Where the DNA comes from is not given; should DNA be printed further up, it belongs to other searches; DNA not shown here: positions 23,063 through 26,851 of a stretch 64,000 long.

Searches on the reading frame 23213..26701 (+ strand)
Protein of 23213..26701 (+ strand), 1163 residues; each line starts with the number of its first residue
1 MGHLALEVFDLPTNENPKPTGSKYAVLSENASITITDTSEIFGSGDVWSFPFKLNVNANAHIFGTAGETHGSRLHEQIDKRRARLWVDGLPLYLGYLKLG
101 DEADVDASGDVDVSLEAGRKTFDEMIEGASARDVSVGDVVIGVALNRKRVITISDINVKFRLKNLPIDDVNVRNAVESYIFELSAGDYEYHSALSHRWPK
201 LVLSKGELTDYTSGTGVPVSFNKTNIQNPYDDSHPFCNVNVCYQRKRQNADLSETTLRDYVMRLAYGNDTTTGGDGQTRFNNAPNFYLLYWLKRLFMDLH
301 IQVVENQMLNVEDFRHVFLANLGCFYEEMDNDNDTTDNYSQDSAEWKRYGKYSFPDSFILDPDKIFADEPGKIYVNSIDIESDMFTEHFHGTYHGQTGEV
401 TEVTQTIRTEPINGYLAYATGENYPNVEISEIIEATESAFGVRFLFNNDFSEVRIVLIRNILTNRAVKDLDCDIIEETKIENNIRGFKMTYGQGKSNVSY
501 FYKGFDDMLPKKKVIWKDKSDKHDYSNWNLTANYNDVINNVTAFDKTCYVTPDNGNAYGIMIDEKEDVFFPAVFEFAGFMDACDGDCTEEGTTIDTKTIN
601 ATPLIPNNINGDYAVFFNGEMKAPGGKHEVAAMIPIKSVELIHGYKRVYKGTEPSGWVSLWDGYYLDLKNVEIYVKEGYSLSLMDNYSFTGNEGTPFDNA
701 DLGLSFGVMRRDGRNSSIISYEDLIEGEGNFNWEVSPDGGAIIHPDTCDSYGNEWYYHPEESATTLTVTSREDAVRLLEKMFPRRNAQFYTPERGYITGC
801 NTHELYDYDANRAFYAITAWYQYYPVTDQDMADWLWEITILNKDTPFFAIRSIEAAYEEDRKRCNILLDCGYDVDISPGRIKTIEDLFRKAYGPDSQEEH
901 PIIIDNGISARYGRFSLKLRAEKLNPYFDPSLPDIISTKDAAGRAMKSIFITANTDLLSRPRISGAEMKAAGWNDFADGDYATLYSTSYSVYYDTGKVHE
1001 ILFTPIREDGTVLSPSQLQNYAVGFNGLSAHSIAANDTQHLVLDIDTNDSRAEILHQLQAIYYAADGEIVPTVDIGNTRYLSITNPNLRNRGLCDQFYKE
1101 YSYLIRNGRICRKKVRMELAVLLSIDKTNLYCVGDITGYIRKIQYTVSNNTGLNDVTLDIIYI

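Call 7: search_protein_families(library=pfam, proteins=[window:23213-26701:+], max_evalue=0.1)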
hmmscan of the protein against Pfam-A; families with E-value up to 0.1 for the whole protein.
window:23213-26701:+ (1163 aa): 1 family
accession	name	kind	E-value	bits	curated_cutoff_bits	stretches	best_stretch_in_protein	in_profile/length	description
PF01157.24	Ribosomal_L21e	-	0.035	14.4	27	1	377-406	41-70/101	Ribosomal protein L21e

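Call 8: search_protein_families(library=phrogs, proteins=[window:23213-26701:+], max_evalue=0.01)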
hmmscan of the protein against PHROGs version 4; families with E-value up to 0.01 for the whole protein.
window:23213-26701:+ (1163 aa): 0 families

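Call 98: search_protein_families(library=padloc, proteins=[window:23213-26701:+], max_evalue=0.01)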
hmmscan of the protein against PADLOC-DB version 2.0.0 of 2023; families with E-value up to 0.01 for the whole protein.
window:23213-26701:+ (1163 aa): 0 families

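Call 99: search_protein_families(library=ncbifam, proteins=[window:23213-26701:+], max_evalue=0.01)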
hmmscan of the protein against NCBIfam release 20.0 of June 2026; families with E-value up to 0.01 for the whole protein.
window:23213-26701:+ (1163 aa): 0 families

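Call 104: search_solved_structures(query=window:23213-26701:+, max_evalue=1)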
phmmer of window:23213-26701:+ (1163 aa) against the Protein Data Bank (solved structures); distinct sequences matched with E-value up to 1: 0.
